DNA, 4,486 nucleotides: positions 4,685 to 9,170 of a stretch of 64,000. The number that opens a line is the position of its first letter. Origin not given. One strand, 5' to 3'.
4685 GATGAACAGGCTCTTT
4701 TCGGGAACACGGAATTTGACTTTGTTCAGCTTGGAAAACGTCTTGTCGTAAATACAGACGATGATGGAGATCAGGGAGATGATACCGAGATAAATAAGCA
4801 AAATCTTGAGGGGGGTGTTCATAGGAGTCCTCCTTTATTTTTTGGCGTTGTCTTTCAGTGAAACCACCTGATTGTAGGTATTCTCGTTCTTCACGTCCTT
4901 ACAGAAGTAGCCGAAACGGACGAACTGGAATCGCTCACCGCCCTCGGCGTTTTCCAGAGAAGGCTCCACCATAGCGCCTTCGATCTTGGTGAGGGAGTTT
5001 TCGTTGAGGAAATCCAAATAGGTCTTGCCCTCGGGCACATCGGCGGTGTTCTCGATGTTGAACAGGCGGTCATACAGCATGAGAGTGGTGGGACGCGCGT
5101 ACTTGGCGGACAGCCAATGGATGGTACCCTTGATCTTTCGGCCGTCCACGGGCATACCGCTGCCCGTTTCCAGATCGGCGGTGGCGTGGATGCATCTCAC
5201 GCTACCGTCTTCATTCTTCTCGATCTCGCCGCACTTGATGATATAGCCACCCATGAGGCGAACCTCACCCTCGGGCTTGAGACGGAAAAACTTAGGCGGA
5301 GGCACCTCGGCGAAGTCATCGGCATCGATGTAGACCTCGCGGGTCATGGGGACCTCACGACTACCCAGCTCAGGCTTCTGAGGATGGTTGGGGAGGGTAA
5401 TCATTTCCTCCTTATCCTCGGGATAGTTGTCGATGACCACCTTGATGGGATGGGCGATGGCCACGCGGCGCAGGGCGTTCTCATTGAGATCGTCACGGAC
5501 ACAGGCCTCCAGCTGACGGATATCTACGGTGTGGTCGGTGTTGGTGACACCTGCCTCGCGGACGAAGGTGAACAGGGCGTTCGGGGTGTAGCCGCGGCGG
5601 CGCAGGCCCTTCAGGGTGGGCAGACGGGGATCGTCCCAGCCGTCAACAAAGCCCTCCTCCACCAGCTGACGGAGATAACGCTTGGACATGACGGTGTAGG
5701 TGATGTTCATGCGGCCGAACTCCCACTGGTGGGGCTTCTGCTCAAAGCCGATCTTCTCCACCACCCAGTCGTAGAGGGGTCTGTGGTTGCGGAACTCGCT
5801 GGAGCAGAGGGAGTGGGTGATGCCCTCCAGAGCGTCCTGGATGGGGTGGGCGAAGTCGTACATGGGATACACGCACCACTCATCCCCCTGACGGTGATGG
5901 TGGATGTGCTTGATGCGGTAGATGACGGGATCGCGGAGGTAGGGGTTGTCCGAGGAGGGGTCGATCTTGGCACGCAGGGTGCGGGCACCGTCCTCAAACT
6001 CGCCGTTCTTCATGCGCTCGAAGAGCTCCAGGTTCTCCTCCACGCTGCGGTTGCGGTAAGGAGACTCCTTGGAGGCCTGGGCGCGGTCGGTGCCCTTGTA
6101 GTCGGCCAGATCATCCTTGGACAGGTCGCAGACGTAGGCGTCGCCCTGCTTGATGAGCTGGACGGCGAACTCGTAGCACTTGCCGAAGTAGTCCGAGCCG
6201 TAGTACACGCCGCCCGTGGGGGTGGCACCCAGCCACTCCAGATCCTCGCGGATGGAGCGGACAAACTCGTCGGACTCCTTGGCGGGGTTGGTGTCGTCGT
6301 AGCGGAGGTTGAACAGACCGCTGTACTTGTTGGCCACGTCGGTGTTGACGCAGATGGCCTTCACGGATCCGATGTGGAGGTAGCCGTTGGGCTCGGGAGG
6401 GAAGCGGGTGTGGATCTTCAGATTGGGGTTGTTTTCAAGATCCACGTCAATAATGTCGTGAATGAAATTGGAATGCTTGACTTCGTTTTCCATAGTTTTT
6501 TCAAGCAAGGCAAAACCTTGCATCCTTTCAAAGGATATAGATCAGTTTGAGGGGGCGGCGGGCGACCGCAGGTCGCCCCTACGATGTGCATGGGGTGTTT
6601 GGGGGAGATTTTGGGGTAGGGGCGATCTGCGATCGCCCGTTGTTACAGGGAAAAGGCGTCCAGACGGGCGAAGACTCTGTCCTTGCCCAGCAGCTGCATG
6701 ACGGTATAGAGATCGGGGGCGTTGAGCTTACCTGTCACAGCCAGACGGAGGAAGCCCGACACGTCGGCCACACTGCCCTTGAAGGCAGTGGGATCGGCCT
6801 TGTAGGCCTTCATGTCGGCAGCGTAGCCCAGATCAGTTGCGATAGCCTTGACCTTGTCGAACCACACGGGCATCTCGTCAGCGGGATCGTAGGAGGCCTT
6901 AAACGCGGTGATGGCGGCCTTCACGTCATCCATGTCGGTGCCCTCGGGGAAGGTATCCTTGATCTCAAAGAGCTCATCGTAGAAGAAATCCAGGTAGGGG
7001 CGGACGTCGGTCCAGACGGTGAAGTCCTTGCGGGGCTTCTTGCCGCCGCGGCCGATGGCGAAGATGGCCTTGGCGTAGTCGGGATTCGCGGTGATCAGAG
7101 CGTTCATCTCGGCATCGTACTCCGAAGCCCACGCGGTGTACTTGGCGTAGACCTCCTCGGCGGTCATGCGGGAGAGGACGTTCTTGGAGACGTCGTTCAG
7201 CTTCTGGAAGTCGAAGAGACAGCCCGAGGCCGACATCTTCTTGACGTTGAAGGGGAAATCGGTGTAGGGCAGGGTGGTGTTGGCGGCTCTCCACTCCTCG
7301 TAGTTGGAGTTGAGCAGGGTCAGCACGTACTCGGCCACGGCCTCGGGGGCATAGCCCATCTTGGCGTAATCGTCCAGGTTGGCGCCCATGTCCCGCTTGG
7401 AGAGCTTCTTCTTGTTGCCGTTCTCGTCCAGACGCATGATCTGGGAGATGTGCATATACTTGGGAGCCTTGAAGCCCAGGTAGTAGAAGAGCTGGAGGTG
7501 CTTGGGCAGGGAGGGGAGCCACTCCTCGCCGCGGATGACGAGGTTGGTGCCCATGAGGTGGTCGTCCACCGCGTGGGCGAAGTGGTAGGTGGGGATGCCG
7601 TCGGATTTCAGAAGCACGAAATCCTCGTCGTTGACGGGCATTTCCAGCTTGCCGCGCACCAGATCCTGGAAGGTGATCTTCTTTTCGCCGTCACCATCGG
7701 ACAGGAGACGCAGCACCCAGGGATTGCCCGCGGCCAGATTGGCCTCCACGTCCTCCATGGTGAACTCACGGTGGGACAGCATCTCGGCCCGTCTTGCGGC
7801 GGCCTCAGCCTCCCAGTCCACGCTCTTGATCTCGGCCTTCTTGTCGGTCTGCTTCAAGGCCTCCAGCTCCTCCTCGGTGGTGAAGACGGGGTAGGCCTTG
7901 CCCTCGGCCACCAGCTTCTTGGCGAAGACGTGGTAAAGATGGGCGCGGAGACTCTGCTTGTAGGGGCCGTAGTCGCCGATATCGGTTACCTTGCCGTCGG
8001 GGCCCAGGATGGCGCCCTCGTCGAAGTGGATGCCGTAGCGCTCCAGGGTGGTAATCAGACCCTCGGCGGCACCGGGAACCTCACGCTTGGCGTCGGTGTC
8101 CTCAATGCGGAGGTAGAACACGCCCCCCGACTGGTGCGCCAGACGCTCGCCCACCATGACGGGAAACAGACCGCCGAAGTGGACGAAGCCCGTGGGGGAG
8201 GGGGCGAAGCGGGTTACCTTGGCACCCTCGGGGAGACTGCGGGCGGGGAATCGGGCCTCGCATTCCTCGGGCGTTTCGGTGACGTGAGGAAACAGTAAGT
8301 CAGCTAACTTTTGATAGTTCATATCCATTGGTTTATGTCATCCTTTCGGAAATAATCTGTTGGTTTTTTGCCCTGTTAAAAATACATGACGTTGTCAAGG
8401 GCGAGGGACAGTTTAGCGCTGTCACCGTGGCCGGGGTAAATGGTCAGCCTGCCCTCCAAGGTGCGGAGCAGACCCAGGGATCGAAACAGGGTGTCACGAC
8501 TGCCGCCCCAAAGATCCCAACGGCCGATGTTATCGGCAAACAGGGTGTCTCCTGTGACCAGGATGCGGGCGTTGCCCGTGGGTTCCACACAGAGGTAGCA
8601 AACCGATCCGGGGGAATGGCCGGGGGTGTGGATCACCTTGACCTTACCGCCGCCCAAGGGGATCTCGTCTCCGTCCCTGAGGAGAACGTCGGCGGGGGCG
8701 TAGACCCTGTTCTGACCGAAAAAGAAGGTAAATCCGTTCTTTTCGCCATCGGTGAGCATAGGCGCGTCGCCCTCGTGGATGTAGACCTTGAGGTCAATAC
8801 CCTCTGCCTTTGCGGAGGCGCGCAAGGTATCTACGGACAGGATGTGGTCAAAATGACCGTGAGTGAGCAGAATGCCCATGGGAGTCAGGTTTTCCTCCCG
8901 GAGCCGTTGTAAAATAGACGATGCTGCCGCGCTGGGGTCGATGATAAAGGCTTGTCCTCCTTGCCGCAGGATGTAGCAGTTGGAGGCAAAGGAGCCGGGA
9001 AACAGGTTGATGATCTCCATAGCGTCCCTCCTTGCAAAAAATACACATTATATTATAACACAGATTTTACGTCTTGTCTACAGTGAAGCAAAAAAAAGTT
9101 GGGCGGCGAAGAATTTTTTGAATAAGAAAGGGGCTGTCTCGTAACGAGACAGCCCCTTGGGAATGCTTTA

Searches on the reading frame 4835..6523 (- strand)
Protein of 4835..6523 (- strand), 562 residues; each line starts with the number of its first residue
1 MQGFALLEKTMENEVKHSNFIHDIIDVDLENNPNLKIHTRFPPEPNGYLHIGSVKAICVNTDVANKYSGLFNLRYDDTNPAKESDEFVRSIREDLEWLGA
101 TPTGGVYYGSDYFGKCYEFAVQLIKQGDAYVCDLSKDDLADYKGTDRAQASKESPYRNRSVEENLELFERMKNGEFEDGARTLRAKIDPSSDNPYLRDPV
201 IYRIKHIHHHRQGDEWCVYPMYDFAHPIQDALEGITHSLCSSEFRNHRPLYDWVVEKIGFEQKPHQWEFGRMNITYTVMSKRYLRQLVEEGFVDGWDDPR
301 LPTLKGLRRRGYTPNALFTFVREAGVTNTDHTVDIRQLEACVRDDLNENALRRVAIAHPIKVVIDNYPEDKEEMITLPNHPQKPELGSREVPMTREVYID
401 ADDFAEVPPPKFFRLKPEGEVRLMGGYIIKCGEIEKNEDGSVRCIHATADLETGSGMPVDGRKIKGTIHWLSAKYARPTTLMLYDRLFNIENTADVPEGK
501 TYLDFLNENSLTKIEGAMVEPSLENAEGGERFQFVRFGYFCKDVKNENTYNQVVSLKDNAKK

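Call 57: search_protein_families(library=pfam, proteins=[window:4835-6523:-], max_evalue=0.00001)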
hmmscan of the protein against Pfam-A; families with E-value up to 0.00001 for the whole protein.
window:4835-6523:- (562 aa): 3 families
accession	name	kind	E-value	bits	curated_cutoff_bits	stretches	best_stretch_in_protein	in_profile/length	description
PF00749.27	tRNA-synt_1c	-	2.3e-103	345.8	23.4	1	36-347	1-313/314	tRNA synthetases class I (E and Q), catalytic domain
PF03950.23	tRNA-synt_1c_C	-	3.6e-29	101.3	23.9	1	350-449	1-90/91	tRNA synthetases class I (E and Q), anti-codon binding domain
PF20974.2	tRNA-synt_1c_C2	-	2.9e-20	73.2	23.9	1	467-543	1-69/69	tRNA synthetases class I (E and Q), anti-codon binding domain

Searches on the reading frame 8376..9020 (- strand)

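Call 57: search_protein_families(library=pfam, proteins=[window:8376-9020:-], max_evalue=0.00001)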
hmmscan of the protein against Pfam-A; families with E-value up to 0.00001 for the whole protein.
window:8376-9020:- (214 aa): 2 families
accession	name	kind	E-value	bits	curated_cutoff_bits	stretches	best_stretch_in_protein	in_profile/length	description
PF00753.33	Lactamase_B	-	4.3e-29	102.3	22.7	1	11-198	4-196/196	Metallo-beta-lactamase superfamily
PF12706.13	Lactamase_B_2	-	6.2e-08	32.9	27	1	26-166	4-151/200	Beta-lactamase superfamily domain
